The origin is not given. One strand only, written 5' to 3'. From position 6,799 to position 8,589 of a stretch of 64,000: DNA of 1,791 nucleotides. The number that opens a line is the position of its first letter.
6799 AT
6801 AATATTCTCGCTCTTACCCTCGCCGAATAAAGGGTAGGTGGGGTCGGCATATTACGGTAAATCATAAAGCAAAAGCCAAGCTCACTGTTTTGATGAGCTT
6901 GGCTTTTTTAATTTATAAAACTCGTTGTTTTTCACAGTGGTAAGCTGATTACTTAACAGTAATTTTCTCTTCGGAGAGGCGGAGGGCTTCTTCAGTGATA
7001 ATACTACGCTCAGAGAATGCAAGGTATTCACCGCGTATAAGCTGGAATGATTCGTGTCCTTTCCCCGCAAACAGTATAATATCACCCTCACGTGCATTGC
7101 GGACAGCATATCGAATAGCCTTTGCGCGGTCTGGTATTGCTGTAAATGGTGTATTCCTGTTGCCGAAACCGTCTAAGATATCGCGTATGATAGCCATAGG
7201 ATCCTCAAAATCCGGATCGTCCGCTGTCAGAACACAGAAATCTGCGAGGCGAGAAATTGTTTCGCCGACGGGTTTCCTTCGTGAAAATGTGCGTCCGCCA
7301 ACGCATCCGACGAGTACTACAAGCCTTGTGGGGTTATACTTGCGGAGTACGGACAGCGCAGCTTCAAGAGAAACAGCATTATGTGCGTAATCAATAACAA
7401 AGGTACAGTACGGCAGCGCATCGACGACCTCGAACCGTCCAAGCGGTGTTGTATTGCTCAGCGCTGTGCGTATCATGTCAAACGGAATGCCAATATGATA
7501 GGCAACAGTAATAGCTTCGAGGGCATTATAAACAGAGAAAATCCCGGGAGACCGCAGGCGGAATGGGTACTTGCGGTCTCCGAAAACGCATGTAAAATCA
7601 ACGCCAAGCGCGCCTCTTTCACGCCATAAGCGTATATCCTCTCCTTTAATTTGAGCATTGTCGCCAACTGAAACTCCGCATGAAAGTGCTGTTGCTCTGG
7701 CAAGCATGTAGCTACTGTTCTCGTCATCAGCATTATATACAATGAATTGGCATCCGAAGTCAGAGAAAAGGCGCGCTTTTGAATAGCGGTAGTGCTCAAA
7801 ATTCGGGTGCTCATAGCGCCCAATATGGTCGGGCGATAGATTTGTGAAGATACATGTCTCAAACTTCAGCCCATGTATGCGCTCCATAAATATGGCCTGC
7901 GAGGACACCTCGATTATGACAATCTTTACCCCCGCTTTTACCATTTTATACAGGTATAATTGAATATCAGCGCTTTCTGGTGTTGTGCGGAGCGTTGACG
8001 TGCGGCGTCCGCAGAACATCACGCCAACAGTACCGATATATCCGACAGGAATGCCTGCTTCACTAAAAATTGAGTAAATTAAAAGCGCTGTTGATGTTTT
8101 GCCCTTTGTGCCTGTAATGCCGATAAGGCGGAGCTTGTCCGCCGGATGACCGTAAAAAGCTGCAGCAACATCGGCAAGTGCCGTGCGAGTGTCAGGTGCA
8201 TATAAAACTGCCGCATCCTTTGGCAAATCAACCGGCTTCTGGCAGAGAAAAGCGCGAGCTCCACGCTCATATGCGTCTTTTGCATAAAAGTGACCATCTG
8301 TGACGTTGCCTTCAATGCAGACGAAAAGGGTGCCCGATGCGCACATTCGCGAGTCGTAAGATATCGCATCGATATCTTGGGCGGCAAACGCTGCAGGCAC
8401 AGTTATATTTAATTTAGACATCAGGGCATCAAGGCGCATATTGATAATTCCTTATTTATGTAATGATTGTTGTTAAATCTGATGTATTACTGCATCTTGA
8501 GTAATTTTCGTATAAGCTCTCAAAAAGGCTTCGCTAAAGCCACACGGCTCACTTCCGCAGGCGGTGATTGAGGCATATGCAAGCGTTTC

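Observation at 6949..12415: asnB / ATP-grasp ligase / Asp racemase / MurE operon: predicted D-Asp (D-isoAsn) peptidoglycan branch pathway linked to a non-DNPR MurE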

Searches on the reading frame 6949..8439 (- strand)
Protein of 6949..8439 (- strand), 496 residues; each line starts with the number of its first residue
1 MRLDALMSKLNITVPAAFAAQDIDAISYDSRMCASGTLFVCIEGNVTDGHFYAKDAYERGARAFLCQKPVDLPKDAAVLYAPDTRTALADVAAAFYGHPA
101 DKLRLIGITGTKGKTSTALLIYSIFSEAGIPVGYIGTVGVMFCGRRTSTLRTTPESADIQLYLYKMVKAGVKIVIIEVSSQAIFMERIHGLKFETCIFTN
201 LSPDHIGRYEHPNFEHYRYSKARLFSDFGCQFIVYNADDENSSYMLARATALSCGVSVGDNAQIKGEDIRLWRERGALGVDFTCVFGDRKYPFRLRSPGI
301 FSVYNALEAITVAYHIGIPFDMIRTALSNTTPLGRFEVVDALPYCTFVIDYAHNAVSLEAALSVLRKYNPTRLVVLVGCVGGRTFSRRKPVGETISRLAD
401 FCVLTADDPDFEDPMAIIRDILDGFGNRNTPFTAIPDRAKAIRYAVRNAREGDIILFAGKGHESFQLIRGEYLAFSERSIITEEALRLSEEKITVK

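Call 3: search_protein_families(library=pfam, proteins=[window:6949-8439:-], max_evalue=0.01)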
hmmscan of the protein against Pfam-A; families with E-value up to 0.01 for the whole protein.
window:6949-8439:- (496 aa): 3 families
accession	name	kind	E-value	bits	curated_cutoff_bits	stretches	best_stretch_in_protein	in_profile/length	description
PF08245.18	Mur_ligase_M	-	2.8e-37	129.1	24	1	108-313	1-200/200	Mur ligase middle domain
PF02875.26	Mur_ligase_C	-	3.5e-28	99.4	28.4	1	334-461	1-127/127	Mur ligase, glutamate ligase domain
PF01225.30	Mur_ligase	-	4.7e-09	36.9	21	1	23-96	2-95/95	Mur ligase family, catalytic domain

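Call 4: search_protein_families(library=ncbifam, proteins=[window:6949-8439:-], max_evalue=0.01)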
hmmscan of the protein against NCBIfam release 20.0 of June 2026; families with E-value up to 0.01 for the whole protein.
window:6949-8439:- (496 aa): 30 families (the best 25 are shown)
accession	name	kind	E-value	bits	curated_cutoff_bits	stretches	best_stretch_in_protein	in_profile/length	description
NF001126.0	PRK00139.1-4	equivalog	2.7e-129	431.9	373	1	1-483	1-480/486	UDP-N-acetylmuramoyl-L-alanyl-D-glutamate--2,6-diaminopimelate ligase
TIGR01085.1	murE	subfamily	2.8e-116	389.2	257.3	1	22-483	3-469/472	UDP-N-acetylmuramyl-tripeptide synthetase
NF001124.0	PRK00139.1-2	equivalog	6.2e-113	378.2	476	1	16-485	21-492/500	UDP-N-acetylmuramoyl-L-alanyl-D-glutamate--2,6-diaminopimelate ligase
NF008896.0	PRK11929.1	equivalog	6.9e-107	358.4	1023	1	20-486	26-499/965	bifunctional UDP-N-acetylmuramoyl-L-alanyl-D-glutamate--2,6-diaminopimelate ligase MurE/UDP-N-acetylmuramoyl-tripeptide--D-alanyl-D-alanine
NF010628.0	PRK14022.1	equivalog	3.4e-92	309.7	536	1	18-475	30-470/483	UDP-N-acetylmuramoyl-L-alanyl-D-glutamate--L-lysine ligase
NF001123.0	PRK00139.1-1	equivalog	3.3e-90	303.1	586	1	13-482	10-486/493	UDP-N-acetylmuramoyl-L-alanyl-D-glutamate--2,6-diaminopimelate ligase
NF001130.0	PRK00139.2-4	equivalog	1.6e-81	274.6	715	2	20-250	28-258/516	UDP-N-acetylmuramoyl-L-alanyl-D-glutamate--2,6-diaminopimelate ligase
NF001129.0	PRK00139.2-3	equivalog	2.3e-68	230.9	762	1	21-483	39-512/517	UDP-N-acetylmuramoyl-L-alanyl-D-glutamate--2,6-diaminopimelate ligase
NF001127.0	PRK00139.2-1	equivalog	3.4e-64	217.4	997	2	21-251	29-259/520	UDP-N-acetylmuramoyl-L-alanyl-D-glutamate--2,6-diaminopimelate ligase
NF001131.0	PRK00139.2-5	equivalog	7.1e-54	183.4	1000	1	22-471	35-468/483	UDP-N-acetylmuramoyl-L-alanyl-D-glutamate--2,6-diaminopimelate ligase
TIGR01143.1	murF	subfamily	1.6e-31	109.7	288.6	2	29-130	2-101/418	UDP-N-acetylmuramoyl-tripeptide--D-alanyl-D-alanine ligase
TIGR02068.2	cya_phycin_syn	equivalog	9.4e-31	106.6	850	1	99-459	475-848/862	cyanophycin synthetase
NF010623.0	PRK14016.1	subfamily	1.7e-26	92.6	877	1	102-458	479-849/871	cyanophycin synthetase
TIGR01082.1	murC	equivalog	1.3e-23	83.8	335.1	1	191-462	166-440/449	UDP-N-acetylmuramate--L-alanine ligase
TIGR01087.1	murD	equivalog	3.9e-21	75.6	211.95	2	168-383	148-353/441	UDP-N-acetylmuramoyl-L-alanine--D-glutamate ligase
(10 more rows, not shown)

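Call 6: search_solved_structures(query=window:6949-8439:-, max_evalue=1e-20, show_alignments=0)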
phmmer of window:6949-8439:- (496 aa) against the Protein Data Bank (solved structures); distinct sequences matched with E-value up to 1e-20: 13.
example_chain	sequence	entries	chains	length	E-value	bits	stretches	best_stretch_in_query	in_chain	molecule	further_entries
8g6p_A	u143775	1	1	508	2.7e-71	243.9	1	23-481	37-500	UDP-N-acetylmuramoyl-L-alanyl-D-glutamate--2,6-diaminopimelate ligase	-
1e8c_A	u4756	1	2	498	2.8e-69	237.2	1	23-481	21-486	UDP-N-ACETYLMURAMOYLALANYL-D-GLUTAMATE--2,6-DIAMINOPIMELATE LIGASE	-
7b53_A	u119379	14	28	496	2.8e-69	237.2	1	23-481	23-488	UDP-N-acetylmuramoyl-L-alanyl-D-glutamate--2,6-diaminopimelate ligase | UDP-N-acetylmuramoyl-L-alanyl-D-glutamate-2,6-diaminopimelate ligase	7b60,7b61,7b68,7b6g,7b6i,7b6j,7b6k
7b6o_A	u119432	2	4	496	3e-69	237.1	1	23-481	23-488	UDP-N-acetylmuramoyl-L-alanyl-D-glutamate-2,6-diaminopimelate ligase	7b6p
2wtz_A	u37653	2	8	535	2e-67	231.1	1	25-480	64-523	UDP-N-ACETYLMURAMOYL-L-ALANYL-D-GLUTAMATE--2,6-DIAMINOPIMELATE LIGASE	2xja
8w9z_N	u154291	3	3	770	1.1e-66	228.6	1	22-487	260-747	UDP-N-acetylmuramoyl-L-alanyl-D-glutamate--2, 6-diaminopimelate ligase-like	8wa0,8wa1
4c12_A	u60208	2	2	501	1.1e-63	218.8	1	6-472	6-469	UDP-N-ACETYLMURAMOYL-L-ALANYL-D-GLUTAMATE--L-LYSINE LIGASE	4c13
8f5d_A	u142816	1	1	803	6.7e-63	216.2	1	26-479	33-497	Multifunctional fusion protein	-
4bub_A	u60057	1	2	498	1.4e-59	205.2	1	16-486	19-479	UDP-N-ACETYLMURAMOYL-L-ALANYL-D-GLUTAMATE--LD-LYSINE LIGASE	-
8r5o_Q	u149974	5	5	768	5.7e-52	180.1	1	22-426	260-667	PAP11 | PAP11, MurE-like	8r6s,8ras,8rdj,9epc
8xzv_J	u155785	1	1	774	6.8e-51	176.6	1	21-487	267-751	MurE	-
8qma_O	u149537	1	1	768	8.4e-51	176.3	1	22-426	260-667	PAP11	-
7d27_A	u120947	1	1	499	8.8e-43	149.8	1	13-472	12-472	UDP-N-acetylmuramoyl-L-alanyl-D-glutamate--2,6-diaminopimelate ligase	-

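Call 37: search_dna_similar(query=window:6949-8439:-, collection=plasmids, mode=protein, max_evalue=1e-30, max_rows=40)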
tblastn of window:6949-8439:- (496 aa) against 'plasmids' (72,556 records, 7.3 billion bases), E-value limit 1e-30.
Records with a match: 65; places in all: 67; records where one place covers at least 80% of the query: 65.
Best place of each record, by identity: <60% 65.
By first word of the organism name: Escherichia 9; Streptomyces 5; Sinorhizobium 4; Bacillus 3; Paenibacillus 3; Vibrio 3; Listeria 2; Proteus 2; Rhodococcus 2; Deinococcus 2; and 26 more.
By predicted mobility (MOB-suite, as given by PLSDB): non-mobilizable 59; mobilizable 5; conjugative 1.
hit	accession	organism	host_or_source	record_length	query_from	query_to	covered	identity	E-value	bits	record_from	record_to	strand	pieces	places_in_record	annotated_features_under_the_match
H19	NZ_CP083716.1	Bacillus velezensis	cell culture,Meju, fermented soybean ...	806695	1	491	99%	36.4%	8e-72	255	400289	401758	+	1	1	UDP-N-acetylmuramoyl-L-alanyl-D-glutamate--2, 6-diaminopimelate ligase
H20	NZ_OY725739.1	Monoglobus pectinilyticus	-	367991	1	483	97%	36.9%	1e-69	249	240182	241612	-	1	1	UDP-N-acetylmuramoyl-L-alanyl-D-glutamate--2, 6-diaminopimelate ligase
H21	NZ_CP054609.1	Paenibacillus cellulosilyticus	cell culture,soil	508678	22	487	94%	38.0%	2e-73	260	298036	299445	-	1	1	UDP-N-acetylmuramoyl-L-alanyl-D-glutamate--2, 6-diaminopimelate ligase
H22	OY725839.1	Subdoligranulum variabile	-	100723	26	483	92%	36.4%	2e-52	199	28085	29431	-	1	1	record has no annotation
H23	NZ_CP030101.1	Listeria monocytogenes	Environment,water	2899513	1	478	96%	34.6%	7e-65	235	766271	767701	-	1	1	none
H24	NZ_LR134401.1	Listeria monocytogenes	Homo sapiens,Vein blood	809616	1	478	96%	34.0%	3e-63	230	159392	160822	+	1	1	UDP-N-acetylmuramoyl-L-alanyl-D-glutamate--2, 6-diaminopimelate ligase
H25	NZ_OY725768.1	Parabacteroides distasonis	-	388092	1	483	97%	33.5%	9e-57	211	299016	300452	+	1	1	UDP-N-acetylmuramoyl-L-alanyl-D-glutamate--2, 6-diaminopimelate ligase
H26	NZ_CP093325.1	Bacillus sp. N5-665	whole organism,peat soil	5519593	1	492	99%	32.5%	3e-58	216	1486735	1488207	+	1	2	none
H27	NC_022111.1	Prevotella sp. oral taxon 299 str. F0039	Homo sapiens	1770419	1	483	97%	33.1%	6e-55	206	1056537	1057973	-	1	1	none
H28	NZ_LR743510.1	Methylobacterium bullatum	-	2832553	1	481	97%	33.1%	2e-45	178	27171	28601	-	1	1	none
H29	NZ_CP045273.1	Priestia megaterium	pure culture,Paper surface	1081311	1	481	97%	33.0%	2e-62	227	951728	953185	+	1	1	none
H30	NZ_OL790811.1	Proteus mirabilis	-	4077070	2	478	96%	33.3%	5e-48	186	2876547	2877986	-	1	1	Haemophilus influenzae PBP3 ...: Penicillin-binding protein mutations conferring resistance to ...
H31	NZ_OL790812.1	Proteus mirabilis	-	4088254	2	478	96%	33.3%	5e-48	186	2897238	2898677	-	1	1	Haemophilus influenzae PBP3 ...: Penicillin-binding protein mutations conferring resistance to ...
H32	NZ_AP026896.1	Aeromonas caviae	Microbe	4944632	3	481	97%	32.9%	1e-46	181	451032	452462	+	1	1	none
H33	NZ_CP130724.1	Streptomyces sp. NBC_01238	-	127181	28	487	93%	34.2%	3e-56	209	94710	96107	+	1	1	UDP-N-acetylmuramoyl-L-alanyl-D-glutamate--2, 6-diaminopimelate ligase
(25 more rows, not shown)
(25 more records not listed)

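Call 38: get_annotated_region(hit=H22, flank=9000)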
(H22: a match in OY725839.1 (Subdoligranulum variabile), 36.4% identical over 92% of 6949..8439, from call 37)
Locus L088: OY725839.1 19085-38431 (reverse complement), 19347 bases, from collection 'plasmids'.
description: Subdoligranulum variabile strain Subdoligranulum variabile TSDC17.2-1.1 genome assembly, plasmid: 5
organism: Subdoligranulum variabile (NCBI taxid 214851)
taxonomy: Bacteria; Bacillota; Clostridia; Eubacteriales; Oscillospiraceae; Subdoligranulum; Subdoligranulum variabile
host: -; source: -; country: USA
typing (MOB-suite, as given by PLSDB): non-mobilizable
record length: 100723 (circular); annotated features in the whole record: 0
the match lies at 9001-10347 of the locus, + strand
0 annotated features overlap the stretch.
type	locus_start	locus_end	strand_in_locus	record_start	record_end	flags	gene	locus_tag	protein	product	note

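Call 53: search_dna_similar(query=window:6949-8439:-, collection=plasmids, mode=protein, max_evalue=1e-10, max_rows=60, rows=spread)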
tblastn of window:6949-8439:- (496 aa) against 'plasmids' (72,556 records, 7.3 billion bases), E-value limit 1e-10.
Records with a match: 80; places in all: 85; records where one place covers at least 80% of the query: 79.
Best place of each record, by identity: <60% 80.
By first word of the organism name: Escherichia 9; Streptomyces 5; Cytobacillus 5; Sinorhizobium 4; Vibrio 4; Acinetobacter 4; Bacillus 3; Paenibacillus 3; Planococcus 3; Listeria 2; and 32 more.
By predicted mobility (MOB-suite, as given by PLSDB): non-mobilizable 67; mobilizable 9; conjugative 4.
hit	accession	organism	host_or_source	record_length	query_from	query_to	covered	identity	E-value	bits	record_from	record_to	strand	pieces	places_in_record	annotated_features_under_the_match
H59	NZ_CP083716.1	Bacillus velezensis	cell culture,Meju, fermented soybean ...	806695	1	491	99%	36.4%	8e-72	255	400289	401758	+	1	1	UDP-N-acetylmuramoyl-L-alanyl-D-glutamate--2, 6-diaminopimelate ligase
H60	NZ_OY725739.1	Monoglobus pectinilyticus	-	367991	1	483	97%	36.9%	1e-69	249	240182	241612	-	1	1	UDP-N-acetylmuramoyl-L-alanyl-D-glutamate--2, 6-diaminopimelate ligase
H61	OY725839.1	Subdoligranulum variabile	-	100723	26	483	92%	36.4%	2e-52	199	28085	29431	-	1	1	record has no annotation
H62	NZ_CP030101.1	Listeria monocytogenes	Environment,water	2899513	1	478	96%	34.6%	7e-65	235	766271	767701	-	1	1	none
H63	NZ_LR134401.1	Listeria monocytogenes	Homo sapiens,Vein blood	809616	1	478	96%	34.0%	3e-63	230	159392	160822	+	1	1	UDP-N-acetylmuramoyl-L-alanyl-D-glutamate--2, 6-diaminopimelate ligase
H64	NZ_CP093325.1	Bacillus sp. N5-665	whole organism,peat soil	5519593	1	492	99%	32.5%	3e-58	216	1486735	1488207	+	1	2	none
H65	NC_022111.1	Prevotella sp. oral taxon 299 str. F0039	Homo sapiens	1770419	1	483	97%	33.1%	6e-55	206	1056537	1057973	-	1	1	none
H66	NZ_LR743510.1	Methylobacterium bullatum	-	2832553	1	481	97%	33.1%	2e-45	178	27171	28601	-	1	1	none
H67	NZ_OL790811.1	Proteus mirabilis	-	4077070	2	478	96%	33.3%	5e-48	186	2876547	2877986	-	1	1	Haemophilus influenzae PBP3 ...: Penicillin-binding protein mutations conferring resistance to ...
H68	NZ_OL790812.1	Proteus mirabilis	-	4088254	2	478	96%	33.3%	5e-48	186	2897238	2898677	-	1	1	Haemophilus influenzae PBP3 ...: Penicillin-binding protein mutations conferring resistance to ...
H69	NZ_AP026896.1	Aeromonas caviae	Microbe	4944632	3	481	97%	32.9%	1e-46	181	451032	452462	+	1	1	none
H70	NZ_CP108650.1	Streptomyces sp. NBC_01108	-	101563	28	487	93%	34.2%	3e-56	209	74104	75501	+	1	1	UDP-N-acetylmuramoyl-L-alanyl-D-glutamate--2, 6-diaminopimelate ligase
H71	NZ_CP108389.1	Streptomyces sp. NBC_01321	-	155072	28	487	93%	34.2%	3e-56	209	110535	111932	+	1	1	UDP-N-acetylmuramoyl-L-alanyl-D-glutamate--2, 6-diaminopimelate ligase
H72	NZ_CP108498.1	Streptomyces sp. NBC_01240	-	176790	28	487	93%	34.2%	3e-56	209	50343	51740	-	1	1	UDP-N-acetylmuramoyl-L-alanyl-D-glutamate--2, 6-diaminopimelate ligase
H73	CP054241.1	Escherichia coli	Homo sapiens,bone infection of foot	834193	26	481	92%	34.4%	6e-53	200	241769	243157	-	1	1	murE: UDP-N-acetylmuramoyl-L-alanyl-D-glutamate--2, 6-diaminopimelate ligase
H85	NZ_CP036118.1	Bacillus mycoides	cell culture,soil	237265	22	478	92%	33.5%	6e-65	235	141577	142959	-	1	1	UDP-N-acetylmuramoyl-L-alanyl-D-glutamate--2, 6-diaminopimelate ligase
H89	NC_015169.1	Deinococcus proteolyticus MRP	feces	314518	1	470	95%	32.3%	4e-35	147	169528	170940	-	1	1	murE: UDP-N-acetylmuramyl-tripeptide synthetase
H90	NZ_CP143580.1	Enterococcus faecalis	Homo sapiens,bacterial isolate,sonicate ...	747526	11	470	93%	32.8%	3e-43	171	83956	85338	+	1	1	UDP-N-acetylmuramoyl-L-alanyl-D-glutamate--L- lysine ligase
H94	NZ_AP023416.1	Vescimonas fastidiosa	Homo sapiens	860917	22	492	95%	31.5%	2e-41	166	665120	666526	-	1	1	murE: UDP-N-acetylmuramyl-tripeptide synthetase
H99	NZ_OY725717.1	Collinsella aerofaciens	-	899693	23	473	91%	31.1%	2e-37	154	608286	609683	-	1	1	UDP-N-acetylmuramoyl-L-alanyl-D-glutamate--2, 6-diaminopimelate ligase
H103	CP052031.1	Staphylococcus aureus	Homo sapiens,blood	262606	3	470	94%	29.2%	1e-49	190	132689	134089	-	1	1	UDP-N-acetylmuramoyl-L-alanyl-D-glutamate--L- lysine ligase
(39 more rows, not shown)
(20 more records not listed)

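Call 54: get_annotated_region(hit=H103, flank=200)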
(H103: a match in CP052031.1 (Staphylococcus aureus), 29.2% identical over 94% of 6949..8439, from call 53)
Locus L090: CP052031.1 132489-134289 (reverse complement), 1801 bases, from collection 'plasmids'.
description: Staphylococcus aureus strain ER09772.3 plasmid pER09772.3A.2, complete sequence
organism: Staphylococcus aureus (NCBI taxid 1280)
taxonomy: Bacteria; Bacillota; Bacilli; Bacillales; Staphylococcaceae; Staphylococcus; Staphylococcus aureus
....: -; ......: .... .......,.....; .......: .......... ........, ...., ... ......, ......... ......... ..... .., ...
typing (MOB-suite, as given by PLSDB): non-mobilizable
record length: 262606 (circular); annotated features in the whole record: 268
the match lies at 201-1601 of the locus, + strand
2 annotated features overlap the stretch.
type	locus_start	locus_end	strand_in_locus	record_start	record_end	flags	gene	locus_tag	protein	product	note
CDS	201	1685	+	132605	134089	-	-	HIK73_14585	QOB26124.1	UDP-N-acetylmuramoyl-L-alanyl-D-glutamate--L- lysine ligase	-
CDS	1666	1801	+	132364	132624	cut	-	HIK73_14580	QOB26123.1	hypothetical protein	-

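Call 55: get_annotated_region(hit=H90, flank=200)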
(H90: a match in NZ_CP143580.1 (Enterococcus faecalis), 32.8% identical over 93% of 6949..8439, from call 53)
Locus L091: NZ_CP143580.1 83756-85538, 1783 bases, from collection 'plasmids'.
description: Enterococcus faecalis strain IDRL-9065 plasmid unnamed1, complete sequence
organism: Enterococcus faecalis (NCBI taxid 1351)
taxonomy: Bacteria; Bacillota; Bacilli; Lactobacillales; Enterococcaceae; Enterococcus; Enterococcus faecalis
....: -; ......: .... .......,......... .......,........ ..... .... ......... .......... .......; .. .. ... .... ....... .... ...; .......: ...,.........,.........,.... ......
typing (MOB-suite, as given by PLSDB): conjugative; relaxase MOBP; mating-pair formation MPF_T
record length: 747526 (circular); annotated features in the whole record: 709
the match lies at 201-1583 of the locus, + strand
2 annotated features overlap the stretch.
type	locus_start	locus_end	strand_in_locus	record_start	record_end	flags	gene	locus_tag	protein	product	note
CDS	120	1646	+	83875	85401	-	-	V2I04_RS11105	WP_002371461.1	UDP-N-acetylmuramoyl-L-alanyl-D-glutamate--L- lysine ligase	-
CDS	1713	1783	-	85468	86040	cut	-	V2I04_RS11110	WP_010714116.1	hypothetical protein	-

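Call 56: get_annotated_region(hit=H73, flank=200)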
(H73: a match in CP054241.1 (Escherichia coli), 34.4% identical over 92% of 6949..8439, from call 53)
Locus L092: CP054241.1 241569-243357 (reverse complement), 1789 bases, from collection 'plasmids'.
description: Escherichia coli strain STO_Bone7 plasmid pBone7_3, complete sequence
organism: Escherichia coli (NCBI taxid 562)
taxonomy: Bacteria; Pseudomonadota; Gammaproteobacteria; Enterobacterales; Enterobacteriaceae; Escherichia; Escherichia coli
host: -; source: Homo sapiens,bone infection of foot; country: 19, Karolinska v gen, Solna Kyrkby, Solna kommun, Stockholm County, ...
typing (MOB-suite, as given by PLSDB): non-mobilizable
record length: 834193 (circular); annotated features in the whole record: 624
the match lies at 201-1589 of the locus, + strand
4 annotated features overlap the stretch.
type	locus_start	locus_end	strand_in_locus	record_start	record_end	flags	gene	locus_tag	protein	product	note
CDS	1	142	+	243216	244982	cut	ftsI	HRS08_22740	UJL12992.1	peptidoglycan glycosyltransferase FtsI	-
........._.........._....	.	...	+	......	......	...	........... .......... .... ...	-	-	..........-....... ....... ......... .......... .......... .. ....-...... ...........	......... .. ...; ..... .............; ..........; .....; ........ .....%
CDS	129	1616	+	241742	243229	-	murE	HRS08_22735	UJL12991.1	UDP-N-acetylmuramoyl-L-alanyl-D-glutamate--2, 6-diaminopimelate ligase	-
CDS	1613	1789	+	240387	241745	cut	murF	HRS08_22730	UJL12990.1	UDP-N-acetylmuramoyl-tripeptide--D-alanyl-D- alanine ligase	-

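Call 57: get_annotated_region(hit=H59, flank=200)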
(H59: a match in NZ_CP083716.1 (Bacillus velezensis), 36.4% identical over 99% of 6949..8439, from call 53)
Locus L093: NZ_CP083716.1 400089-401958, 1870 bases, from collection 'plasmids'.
description: Bacillus velezensis strain DMB05 plasmid pDMB05-1, complete sequence
organism: Bacillus velezensis (NCBI taxid 492670)
taxonomy: Bacteria; Bacillota; Bacilli; Bacillales; Bacillaceae; Bacillus; Bacillus velezensis
host: -; source: cell culture,Meju, fermented soybean brick; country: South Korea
typing (MOB-suite, as given by PLSDB): non-mobilizable
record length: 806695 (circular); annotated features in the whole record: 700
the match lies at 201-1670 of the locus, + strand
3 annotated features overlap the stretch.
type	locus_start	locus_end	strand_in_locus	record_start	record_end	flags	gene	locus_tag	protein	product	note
CDS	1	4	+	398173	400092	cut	-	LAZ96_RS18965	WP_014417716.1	stage V sporulation protein D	GO:0030436 - asexual sporulation [Evidence IEA]; GO:0009252 - peptidoglycan biosynthetic process [Evidence IEA]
CDS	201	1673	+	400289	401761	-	-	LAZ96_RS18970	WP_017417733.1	UDP-N-acetylmuramoyl-L-alanyl-D-glutamate--2, 6-diaminopimelate ligase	GO:0009058 - biosynthetic process [Evidence IEA]; GO:0051301 - cell division [Evidence IEA]; GO:0008360 - regulation of ...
CDS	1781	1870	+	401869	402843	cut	mraY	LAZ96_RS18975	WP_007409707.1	phospho-N-acetylmuramoyl-pentapeptide- transferase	GO:0009252 - peptidoglycan biosynthetic process [Evidence IEA]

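Call 58: get_annotated_region(hit=H89, flank=200)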
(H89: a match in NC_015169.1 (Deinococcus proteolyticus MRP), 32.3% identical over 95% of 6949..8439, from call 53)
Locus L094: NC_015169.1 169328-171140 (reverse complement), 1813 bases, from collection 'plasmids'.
description: Deinococcus proteolyticus MRP plasmid pDEIPR01, complete sequence
organism: Deinococcus proteolyticus MRP (NCBI taxid 693977)
taxonomy: Bacteria; Deinococcota; Deinococci; Deinococcales; Deinococcaceae; Deinococcus; Deinococcus proteolyticus; Deinococcus proteolyticus MRP
host: -; source: feces; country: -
typing (MOB-suite, as given by PLSDB): non-mobilizable; replicon rep_cluster_178
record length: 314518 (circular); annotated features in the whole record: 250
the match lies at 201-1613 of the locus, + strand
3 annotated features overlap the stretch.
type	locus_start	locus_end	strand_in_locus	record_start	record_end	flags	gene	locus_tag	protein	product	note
CDS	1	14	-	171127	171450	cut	-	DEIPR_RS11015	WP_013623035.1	GNAT family N-acetyltransferase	-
CDS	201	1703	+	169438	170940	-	murE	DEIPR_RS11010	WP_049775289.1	UDP-N-acetylmuramyl-tripeptide synthetase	-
CDS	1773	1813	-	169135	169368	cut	-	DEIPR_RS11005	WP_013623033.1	hypothetical protein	-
